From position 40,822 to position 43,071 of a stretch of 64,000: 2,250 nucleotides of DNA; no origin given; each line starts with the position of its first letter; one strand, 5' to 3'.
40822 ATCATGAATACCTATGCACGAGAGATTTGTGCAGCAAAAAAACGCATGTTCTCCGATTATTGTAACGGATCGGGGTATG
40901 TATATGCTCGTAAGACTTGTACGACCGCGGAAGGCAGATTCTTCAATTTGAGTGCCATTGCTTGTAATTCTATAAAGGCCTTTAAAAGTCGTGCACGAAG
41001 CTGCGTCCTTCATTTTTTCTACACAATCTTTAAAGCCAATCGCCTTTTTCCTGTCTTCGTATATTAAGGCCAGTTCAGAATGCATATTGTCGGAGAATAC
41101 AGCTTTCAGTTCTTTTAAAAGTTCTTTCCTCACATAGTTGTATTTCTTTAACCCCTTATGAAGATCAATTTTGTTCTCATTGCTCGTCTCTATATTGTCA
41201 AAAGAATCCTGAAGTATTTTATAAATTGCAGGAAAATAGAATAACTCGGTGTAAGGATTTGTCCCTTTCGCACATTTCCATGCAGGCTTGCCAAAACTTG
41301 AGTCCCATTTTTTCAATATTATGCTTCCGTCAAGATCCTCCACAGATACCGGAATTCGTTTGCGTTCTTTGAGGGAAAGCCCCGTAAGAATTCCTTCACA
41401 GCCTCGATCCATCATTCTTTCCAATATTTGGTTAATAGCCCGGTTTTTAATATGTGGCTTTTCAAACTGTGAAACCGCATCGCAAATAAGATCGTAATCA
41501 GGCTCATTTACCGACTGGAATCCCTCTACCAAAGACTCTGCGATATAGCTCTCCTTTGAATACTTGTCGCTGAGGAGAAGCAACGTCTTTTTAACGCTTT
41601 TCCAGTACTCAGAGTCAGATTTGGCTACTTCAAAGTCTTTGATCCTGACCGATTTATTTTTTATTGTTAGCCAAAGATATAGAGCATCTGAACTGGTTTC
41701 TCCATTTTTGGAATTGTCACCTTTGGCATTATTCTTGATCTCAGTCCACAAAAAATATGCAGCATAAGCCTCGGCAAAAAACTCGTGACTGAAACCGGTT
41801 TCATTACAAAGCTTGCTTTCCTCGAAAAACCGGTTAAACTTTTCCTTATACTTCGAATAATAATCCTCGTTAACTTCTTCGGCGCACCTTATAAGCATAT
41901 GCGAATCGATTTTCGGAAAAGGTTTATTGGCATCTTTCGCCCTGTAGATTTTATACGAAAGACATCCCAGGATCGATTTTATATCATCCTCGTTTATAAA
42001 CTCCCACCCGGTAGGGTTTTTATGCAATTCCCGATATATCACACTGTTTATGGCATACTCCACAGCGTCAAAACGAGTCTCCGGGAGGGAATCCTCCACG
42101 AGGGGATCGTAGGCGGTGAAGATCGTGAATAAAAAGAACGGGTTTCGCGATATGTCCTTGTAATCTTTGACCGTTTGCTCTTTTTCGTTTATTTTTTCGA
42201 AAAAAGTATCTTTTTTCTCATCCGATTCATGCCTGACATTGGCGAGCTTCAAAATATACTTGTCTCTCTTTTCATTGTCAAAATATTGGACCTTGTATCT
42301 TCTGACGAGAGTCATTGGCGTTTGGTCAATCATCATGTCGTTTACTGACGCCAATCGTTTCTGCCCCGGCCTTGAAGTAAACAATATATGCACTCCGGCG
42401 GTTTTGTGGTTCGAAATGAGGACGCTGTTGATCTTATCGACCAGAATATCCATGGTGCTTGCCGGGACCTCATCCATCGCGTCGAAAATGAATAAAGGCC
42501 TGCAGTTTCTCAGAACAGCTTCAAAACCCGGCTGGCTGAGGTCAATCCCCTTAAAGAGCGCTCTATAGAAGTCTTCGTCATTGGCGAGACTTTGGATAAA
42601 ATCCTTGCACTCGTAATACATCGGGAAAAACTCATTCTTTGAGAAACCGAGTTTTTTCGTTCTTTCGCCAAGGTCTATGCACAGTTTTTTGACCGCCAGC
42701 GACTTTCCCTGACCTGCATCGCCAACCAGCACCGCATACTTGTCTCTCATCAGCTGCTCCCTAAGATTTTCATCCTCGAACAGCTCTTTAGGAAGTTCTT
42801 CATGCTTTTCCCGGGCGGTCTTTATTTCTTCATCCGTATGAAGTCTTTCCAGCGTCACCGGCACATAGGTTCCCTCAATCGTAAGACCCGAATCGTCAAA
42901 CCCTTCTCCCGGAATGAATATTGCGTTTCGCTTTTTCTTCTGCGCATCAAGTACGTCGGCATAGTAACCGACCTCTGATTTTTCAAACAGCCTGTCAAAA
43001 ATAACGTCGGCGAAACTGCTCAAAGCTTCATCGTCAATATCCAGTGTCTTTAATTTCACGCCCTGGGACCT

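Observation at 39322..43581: Single-chain TIR-NACHT-LRR (BspA-type repeats): a bacterial protein with plant-TNL / animal-NLR domain logic, candidate undescribed defence system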

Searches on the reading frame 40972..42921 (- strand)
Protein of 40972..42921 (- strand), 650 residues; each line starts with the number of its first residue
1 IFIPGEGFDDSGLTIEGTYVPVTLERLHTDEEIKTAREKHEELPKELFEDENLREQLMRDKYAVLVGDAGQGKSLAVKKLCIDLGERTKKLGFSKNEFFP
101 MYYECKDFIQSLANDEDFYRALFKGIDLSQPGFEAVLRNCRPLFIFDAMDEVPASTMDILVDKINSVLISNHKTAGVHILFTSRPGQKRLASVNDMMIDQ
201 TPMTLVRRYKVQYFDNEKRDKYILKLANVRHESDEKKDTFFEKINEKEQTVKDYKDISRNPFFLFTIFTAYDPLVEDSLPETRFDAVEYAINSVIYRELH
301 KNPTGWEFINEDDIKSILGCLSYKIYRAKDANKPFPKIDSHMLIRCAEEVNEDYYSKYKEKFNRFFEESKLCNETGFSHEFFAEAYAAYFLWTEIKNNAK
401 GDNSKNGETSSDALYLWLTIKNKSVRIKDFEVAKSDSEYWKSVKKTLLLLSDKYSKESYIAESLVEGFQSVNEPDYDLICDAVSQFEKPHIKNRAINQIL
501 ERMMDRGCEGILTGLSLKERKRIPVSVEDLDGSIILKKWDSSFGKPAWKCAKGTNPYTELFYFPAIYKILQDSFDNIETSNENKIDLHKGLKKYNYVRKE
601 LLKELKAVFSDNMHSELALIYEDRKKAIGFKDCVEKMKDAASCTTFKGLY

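Call 19: search_solved_structures(query=window:40972-42921:-, max_evalue=10, show_alignments=2)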
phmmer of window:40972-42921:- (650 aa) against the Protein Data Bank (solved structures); distinct sequences matched with E-value up to 10: 2.
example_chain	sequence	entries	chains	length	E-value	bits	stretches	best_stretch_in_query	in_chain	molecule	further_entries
9nzq_A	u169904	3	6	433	0.48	12.2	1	564-621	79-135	Cas12f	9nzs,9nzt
9ygm_Ld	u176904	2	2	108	1.3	10.8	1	602-639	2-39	60S ribosomal protein eL30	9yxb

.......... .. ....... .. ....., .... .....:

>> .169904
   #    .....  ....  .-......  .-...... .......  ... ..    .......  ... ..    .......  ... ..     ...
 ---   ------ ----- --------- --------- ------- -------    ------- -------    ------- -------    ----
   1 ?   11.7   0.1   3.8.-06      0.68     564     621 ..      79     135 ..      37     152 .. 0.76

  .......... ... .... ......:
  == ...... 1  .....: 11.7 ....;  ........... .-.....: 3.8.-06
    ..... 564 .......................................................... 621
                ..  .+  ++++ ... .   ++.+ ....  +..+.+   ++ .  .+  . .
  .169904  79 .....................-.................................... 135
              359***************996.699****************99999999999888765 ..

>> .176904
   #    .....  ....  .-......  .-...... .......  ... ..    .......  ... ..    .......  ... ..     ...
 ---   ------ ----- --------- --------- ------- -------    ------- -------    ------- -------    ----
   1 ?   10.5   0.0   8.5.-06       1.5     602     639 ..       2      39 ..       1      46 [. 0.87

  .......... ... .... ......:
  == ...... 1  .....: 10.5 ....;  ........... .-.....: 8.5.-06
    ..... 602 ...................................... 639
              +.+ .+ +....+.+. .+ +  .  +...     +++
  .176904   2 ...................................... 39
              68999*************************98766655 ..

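Call 55: search_solved_structures(query=A3, max_evalue=10, show_alignments=3)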
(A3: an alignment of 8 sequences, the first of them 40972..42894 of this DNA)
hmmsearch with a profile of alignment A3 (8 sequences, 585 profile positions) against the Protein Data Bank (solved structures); distinct sequences matched with E-value up to 10: 10.
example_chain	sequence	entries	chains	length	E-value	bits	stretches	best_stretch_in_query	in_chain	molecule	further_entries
2ph1_A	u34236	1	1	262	0.11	14.3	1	38-89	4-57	Nucleotide-binding protein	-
5gpy_B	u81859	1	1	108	0.18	13.6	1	152-215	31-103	Transcription initiation factor IIE subunit beta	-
3kb1_A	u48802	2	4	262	0.28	12.9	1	38-86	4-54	Nucleotide-binding protein | Iron-sulfur cluster carrier protein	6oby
6nak_D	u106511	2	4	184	0.68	11.7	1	14-73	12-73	TsaE | ATPase YjeE, predicted to have essential role in cell wall biosynthesis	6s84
6c2u_A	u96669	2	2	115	0.7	11.6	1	24-72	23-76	phosphate-loop protein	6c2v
6zwx_A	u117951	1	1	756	1.2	10.9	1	35-80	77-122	ATP-dependent RNA helicase HrpA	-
8po6_A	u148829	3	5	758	1.2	10.8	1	35-80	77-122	ATP-dependent RNA helicase HrpA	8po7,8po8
6zww_A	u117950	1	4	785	1.2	10.8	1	35-80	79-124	ATP-dependent RNA helicase HrpA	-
7akp_A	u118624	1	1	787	1.2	10.8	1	35-80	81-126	ATP-dependent RNA helicase HrpA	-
5ciw_A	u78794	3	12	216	1.4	10.6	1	55-80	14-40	GTP-binding nuclear protein Ran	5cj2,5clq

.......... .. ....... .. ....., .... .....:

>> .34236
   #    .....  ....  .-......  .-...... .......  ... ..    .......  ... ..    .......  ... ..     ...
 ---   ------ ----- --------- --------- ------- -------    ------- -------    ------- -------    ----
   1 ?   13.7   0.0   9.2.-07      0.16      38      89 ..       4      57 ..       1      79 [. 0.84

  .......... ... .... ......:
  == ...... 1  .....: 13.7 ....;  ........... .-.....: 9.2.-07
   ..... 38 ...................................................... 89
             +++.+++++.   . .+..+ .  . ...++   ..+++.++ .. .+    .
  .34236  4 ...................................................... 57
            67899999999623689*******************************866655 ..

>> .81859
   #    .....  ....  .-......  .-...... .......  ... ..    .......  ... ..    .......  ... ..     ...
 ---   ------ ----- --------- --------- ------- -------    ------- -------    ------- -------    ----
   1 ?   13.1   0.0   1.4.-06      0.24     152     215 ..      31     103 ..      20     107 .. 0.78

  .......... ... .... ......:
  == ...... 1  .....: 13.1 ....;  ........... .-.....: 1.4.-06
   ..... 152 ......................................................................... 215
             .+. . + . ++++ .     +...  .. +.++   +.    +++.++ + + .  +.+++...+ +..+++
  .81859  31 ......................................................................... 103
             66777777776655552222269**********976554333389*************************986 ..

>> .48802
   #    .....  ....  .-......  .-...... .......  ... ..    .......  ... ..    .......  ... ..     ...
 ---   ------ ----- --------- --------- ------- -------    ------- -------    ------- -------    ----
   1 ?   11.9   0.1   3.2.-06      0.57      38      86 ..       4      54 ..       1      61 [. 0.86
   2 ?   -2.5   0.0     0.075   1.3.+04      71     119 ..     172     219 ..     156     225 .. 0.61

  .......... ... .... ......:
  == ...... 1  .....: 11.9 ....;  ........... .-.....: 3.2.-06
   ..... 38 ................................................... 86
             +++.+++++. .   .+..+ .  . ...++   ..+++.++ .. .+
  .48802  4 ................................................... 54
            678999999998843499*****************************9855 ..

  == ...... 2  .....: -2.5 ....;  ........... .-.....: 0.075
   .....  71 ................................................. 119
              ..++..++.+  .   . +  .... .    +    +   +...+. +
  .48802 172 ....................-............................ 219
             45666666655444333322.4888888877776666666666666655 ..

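Call 64: search_protein_representatives(alignment_id=A3)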
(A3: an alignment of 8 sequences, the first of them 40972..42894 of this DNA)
Query: 8 sequences, 585 profile positions. Proteins with E-value up to 0.001 (for the whole library): 2289; up to 1e-10: 100; up to 1e-30: 23. The best 150 are listed.
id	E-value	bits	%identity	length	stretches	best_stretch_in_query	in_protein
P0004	9.3e-297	1001.9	-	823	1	1-585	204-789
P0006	3.1e-293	990.2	-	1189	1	1-585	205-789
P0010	7.9e-258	873.3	-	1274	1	1-585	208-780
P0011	1.8e-256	868.8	-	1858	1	1-577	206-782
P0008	1.7e-252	855.7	-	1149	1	2-581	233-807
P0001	1.5e-243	826.2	-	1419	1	1-584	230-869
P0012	2.2e-211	720.0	-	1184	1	2-576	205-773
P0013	5.9e-194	662.4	-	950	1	175-585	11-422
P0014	9.1e-181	618.8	-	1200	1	2-584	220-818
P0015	1.3e-138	479.7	-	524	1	1-298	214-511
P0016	3.5e-138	478.2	-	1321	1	3-579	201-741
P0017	1.6e-93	330.8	-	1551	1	11-547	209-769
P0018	7.4e-90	318.7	-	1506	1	13-548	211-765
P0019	1.0e-85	305.0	-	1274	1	25-512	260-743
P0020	2.8e-78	280.5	-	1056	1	18-512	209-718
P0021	3.7e-71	256.9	-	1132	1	14-518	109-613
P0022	1.2e-69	251.9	-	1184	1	5-559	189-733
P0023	1.7e-52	195.3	-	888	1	4-544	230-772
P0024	1.4e-39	152.7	-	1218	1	48-484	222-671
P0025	2.2e-39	152.0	-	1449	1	40-509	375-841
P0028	5.1e-31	124.4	-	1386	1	27-552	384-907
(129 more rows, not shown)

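Call 65: search_protein_families(library=pfam, proteins=[P0010, P0011, P0012, P0014, P0016, P0017, P0018], max_evalue=0.0001)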
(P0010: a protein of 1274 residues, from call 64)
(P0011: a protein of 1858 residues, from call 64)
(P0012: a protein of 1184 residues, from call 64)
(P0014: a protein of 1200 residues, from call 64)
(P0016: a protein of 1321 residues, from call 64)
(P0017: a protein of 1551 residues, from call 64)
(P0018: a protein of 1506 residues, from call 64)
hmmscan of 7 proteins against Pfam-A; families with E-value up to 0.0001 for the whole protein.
P0010 (1274 aa): 4 families
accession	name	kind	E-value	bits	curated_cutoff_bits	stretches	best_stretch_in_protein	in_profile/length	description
PF13306.12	LRR_5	-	8.8e-106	349.3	27.7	5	990-1100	15-123/127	BspA type Leucine rich repeat region (6 copies)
PF13855.12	LRR_8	-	9.3e-17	61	27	0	842-885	12-56/61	Leucine rich repeat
PF05729.18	NACHT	-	8.6e-09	35.9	26.7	1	259-420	1-161/167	NACHT domain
PF13676.11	TIR_2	-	3.7e-07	31.1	28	1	9-110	1-93/122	TIR domain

P0011 (1858 aa): 3 families
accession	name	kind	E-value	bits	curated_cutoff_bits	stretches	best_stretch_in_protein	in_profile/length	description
PF13306.12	LRR_5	-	7.3e-245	798.9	27.7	12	803-929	3-126/127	BspA type Leucine rich repeat region (6 copies)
PF13855.12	LRR_8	-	2.5e-42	142.9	27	0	1069-1113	11-56/61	Leucine rich repeat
PF05729.18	NACHT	-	4.7e-09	36.7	26.7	1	257-419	1-162/167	NACHT domain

P0012 (1184 aa): 4 families
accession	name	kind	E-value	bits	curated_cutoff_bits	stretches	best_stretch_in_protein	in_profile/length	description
PF13306.12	LRR_5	-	1.9e-59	199.6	27.7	3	855-958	15-114/127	BspA type Leucine rich repeat region (6 copies)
PF05729.18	NACHT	-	2.8e-13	50.5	26.7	1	256-421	2-164/167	NACHT domain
PF13855.12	LRR_8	-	1.7e-09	37.7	27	0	885-928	11-55/61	Leucine rich repeat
PF13676.11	TIR_2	-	3.6e-07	31.1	28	1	14-129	1-107/122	TIR domain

P0014 (1200 aa): 4 families
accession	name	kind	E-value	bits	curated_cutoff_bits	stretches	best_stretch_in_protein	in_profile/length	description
PF13306.12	LRR_5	-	9.1e-94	310.5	27.7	3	1038-1166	1-126/127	BspA type Leucine rich repeat region (6 copies)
PF05729.18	NACHT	-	4e-11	43.5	26.7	1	272-441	3-164/167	NACHT domain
PF13676.11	TIR_2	-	6.5e-10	40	28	1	30-123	9-94/122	TIR domain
PF13855.12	LRR_8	-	8.9e-06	25.8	27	0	1086-1124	16-55/61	Leucine rich repeat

P0016 (1321 aa): 5 families
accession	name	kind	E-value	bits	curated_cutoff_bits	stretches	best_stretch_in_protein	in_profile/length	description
PF13306.12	LRR_5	-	3.9e-103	340.8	27.7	5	1170-1285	8-120/127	BspA type Leucine rich repeat region (6 copies)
PF13855.12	LRR_8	-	7.6e-19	67.7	27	0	815-854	13-53/61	Leucine rich repeat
PF05729.18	NACHT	-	1.7e-12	47.9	26.7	1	248-412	5-165/167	NACHT domain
PF13676.11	TIR_2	-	1e-07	32.9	28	1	17-119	1-95/122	TIR domain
PF23952.1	LRR_EndoS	-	9.9e-07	29.4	27.9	0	802-881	34-114/116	Endo-beta-N-acetylglucosaminidase EndoS LRR domain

P0017 (1551 aa): 5 families
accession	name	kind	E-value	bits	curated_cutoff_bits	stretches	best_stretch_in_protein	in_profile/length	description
PF13306.12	LRR_5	-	1.4e-97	322.8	27.7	5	1375-1490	12-126/127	BspA type Leucine rich repeat region (6 copies)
PF13855.12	LRR_8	-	1.1e-14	54.3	27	0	1198-1243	15-59/61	Leucine rich repeat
PF13676.11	TIR_2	-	1.2e-11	45.6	28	1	8-107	1-95/122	TIR domain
PF05729.18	NACHT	-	3.9e-06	27.3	26.7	1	257-381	2-131/167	NACHT domain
PF01582.25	TIR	-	2.7e-05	24.5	21.3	1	8-172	4-161/179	TIR domain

P0018 (1506 aa): 5 families
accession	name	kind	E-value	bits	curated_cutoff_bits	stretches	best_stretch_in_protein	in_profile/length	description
PF13306.12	LRR_5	-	1.3e-91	303.6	27.7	5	902-997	17-110/127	BspA type Leucine rich repeat region (6 copies)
PF13676.11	TIR_2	-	7.8e-12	46.2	28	1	8-107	1-95/122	TIR domain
PF13855.12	LRR_8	-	1.3e-10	41.3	27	0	1046-1083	13-51/61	Leucine rich repeat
PF01582.25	TIR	-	1.1e-05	25.8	21.3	1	8-172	4-161/179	TIR domain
PF05729.18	NACHT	-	3.1e-05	24.3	26.7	1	258-382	3-132/167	NACHT domain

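Call 66: search_protein_families(library=pfam, proteins=[P0019, P0020, P0021, P0022, P0023, P0024, P0025, P0028], max_evalue=0.0001)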
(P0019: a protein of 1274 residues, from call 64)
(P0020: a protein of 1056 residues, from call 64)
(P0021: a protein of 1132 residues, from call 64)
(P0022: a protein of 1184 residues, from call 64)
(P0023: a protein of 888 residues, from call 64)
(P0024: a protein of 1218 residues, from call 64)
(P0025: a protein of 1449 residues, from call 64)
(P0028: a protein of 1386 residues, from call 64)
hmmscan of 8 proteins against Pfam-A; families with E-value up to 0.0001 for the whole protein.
P0019 (1274 aa): 3 families
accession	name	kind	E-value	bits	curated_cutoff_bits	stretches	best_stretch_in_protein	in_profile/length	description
PF13306.12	LRR_5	-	4.7e-25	88.4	27.7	2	920-1023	14-115/127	BspA type Leucine rich repeat region (6 copies)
PF13676.11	TIR_2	-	1e-11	45.8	28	1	13-134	1-110/122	TIR domain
PF01582.25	TIR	-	2.3e-07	31.2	21.3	1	12-113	3-96/179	TIR domain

P0020 (1056 aa): 6 families
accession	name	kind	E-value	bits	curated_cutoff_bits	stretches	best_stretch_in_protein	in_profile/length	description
PF13306.12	LRR_5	-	8.5e-47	158.7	27.7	2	852-974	6-123/127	BspA type Leucine rich repeat region (6 copies)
PF13676.11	TIR_2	-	1.1e-15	58.6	28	1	8-118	2-105/122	TIR domain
PF05729.18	NACHT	-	4.4e-08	33.6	26.7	1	245-343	1-95/167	NACHT domain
PF01582.25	TIR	-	1.8e-07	31.5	21.3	1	7-141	4-135/179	TIR domain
PF13855.12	LRR_8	-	6.3e-06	26.3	27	0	938-980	13-54/61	Leucine rich repeat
PF13401.12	AAA_22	-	3.2e-05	24.7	27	0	243-351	4-106/130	AAA domain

P0021 (1132 aa): 3 families
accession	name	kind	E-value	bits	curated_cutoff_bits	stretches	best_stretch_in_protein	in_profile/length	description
PF13306.12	LRR_5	-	4e-72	240.5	27.7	4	818-914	20-112/127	BspA type Leucine rich repeat region (6 copies)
PF13855.12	LRR_8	-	1e-13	51.2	27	0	793-842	11-59/61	Leucine rich repeat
PF05729.18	NACHT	-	6.2e-06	26.6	26.7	1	154-280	4-141/167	NACHT domain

P0022 (1184 aa): 5 families
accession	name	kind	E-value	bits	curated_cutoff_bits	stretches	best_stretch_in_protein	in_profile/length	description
PF13306.12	LRR_5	-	5.7e-88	291.7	27.7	4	1040-1150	2-109/127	BspA type Leucine rich repeat region (6 copies)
PF13855.12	LRR_8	-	1.7e-28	98.6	27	1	1081-1127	10-57/61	Leucine rich repeat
PF13676.11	TIR_2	-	2e-14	54.5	28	1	3-132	1-122/122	TIR domain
PF12799.13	LRR_4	-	1.3e-08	35.2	27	0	1074-1110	2-39/44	Leucine Rich repeats (2 copies)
PF05729.18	NACHT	-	3.3e-06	27.5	26.7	1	235-358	2-133/167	NACHT domain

P0023 (888 aa): 4 families
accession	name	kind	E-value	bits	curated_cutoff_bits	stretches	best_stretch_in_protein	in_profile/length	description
PF05729.18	NACHT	-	5.6e-13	49.5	26.7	1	288-435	2-160/167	NACHT domain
PF13401.12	AAA_22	-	2.1e-05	25.3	27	1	289-416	8-124/130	AAA domain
PF13245.12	AAA_19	-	4.2e-05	24.2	25.1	0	282-398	7-121/134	AAA domain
PF20720.3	nSTAND3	-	7.1e-05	23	27.2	0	281-341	12-46/155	Novel STAND NTPase 3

P0024 (1218 aa): 6 families
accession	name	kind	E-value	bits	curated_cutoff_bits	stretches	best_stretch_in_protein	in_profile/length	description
PF13306.12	LRR_5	-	1.1e-48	164.7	27.7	2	844-956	15-125/127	BspA type Leucine rich repeat region (6 copies)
PF05729.18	NACHT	-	1.9e-11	44.5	26.7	1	227-383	2-165/167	NACHT domain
PF13855.12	LRR_8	-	3.4e-07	30.4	27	0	849-895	11-58/61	Leucine rich repeat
PF20720.3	nSTAND3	-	1.4e-06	28.5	27.2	1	216-375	8-146/155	Novel STAND NTPase 3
PF24883.2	NPHP3_N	-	2.3e-05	25.1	24.8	0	289-342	113-164/164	Nephrocystin 3, N-terminal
PF13401.12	AAA_22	-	2.4e-05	25.1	27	1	227-345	7-126/130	AAA domain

P0025 (1449 aa): 4 families
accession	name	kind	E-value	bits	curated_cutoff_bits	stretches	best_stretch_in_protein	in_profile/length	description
PF13306.12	LRR_5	-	2.5e-83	276.7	27.7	3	1161-1292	1-127/127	BspA type Leucine rich repeat region (6 copies)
PF05729.18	NACHT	-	2.9e-13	50.4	26.7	1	385-552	1-162/167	NACHT domain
PF13855.12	LRR_8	-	2.5e-12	46.8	27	0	1400-1423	15-38/61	Leucine rich repeat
PF24883.2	NPHP3_N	-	2.8e-06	28.1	24.8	1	380-522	18-164/164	Nephrocystin 3, N-terminal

P0028 (1386 aa): 5 families
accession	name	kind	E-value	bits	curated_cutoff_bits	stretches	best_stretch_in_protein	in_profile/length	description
PF13306.12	LRR_5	-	1e-42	145.5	27.7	3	1023-1114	15-104/127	BspA type Leucine rich repeat region (6 copies)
PF05729.18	NACHT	-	6.4e-10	39.5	26.7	1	409-571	2-163/167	NACHT domain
PF00149.33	Metallophos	-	9.8e-08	33.1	21.5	1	1-246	1-189/191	Calcineurin-like phosphoesterase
PF13401.12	AAA_22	-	4e-06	27.6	27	1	408-537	6-128/130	AAA domain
PF20720.3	nSTAND3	-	3.9e-05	23.9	27.2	1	401-533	11-112/155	Novel STAND NTPase 3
